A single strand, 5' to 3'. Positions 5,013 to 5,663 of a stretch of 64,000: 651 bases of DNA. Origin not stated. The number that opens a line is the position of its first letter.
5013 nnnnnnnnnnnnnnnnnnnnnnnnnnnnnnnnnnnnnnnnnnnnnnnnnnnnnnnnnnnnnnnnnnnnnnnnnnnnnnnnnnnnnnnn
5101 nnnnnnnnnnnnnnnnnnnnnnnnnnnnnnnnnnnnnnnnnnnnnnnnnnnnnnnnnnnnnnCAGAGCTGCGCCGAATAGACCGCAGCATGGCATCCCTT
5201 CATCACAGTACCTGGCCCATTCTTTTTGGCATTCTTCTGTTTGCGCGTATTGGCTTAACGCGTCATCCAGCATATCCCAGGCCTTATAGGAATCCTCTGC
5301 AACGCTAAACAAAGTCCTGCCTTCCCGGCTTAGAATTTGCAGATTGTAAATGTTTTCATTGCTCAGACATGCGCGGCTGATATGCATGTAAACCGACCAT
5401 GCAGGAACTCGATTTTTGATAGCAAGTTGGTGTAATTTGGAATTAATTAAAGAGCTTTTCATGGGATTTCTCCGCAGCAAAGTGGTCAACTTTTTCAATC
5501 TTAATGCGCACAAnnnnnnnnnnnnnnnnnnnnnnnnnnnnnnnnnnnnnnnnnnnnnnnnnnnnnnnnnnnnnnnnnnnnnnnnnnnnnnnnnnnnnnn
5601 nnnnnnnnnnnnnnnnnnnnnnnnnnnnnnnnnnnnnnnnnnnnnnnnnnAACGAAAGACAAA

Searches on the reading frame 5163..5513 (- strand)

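Call 5: search_protein_families(library=pfam, proteins=[window:5163-5513:-], max_evalue=0.1)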
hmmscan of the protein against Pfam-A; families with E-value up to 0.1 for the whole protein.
window:5163-5513:- (117 aa): 4 families
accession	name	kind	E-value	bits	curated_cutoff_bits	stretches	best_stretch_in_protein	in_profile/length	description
PF09347.15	DUF1989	-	0.016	15.3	27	1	60-105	64-112/168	Domain of unknown function (DUF1989)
PF14775.11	NYD-SP28_assoc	-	0.022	15.3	27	1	71-91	10-30/60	Sperm tail C-terminal domain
PF05336.19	rhaM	-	0.066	13.9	23.4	1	50-107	31-82/105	L-rhamnose mutarotase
PF02743.24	dCache_1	-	0.089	12.8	45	1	21-74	44-87/240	Cache domain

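Call 15: search_protein_families(library=phrogs, proteins=[window:5163-5513:-], max_evalue=0.01)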
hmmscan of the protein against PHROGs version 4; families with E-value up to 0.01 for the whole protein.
window:5163-5513:- (117 aa): 0 families

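Call 79: search_protein_families(library=ncbifam, proteins=[window:5163-5513:-], max_evalue=1)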
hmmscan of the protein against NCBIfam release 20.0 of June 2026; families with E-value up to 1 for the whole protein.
window:5163-5513:- (117 aa): 2 families
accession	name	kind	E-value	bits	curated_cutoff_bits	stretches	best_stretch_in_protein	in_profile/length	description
NF005209.0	PRK06680.1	subfamily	0.079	11.8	320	1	12-57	60-105/286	D-amino-acid transaminase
TIGR03425.1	urea_degr_2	hypoth_equivalog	0.12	11.6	205.95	1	60-89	68-97/233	urea amidolyase associated protein UAAP1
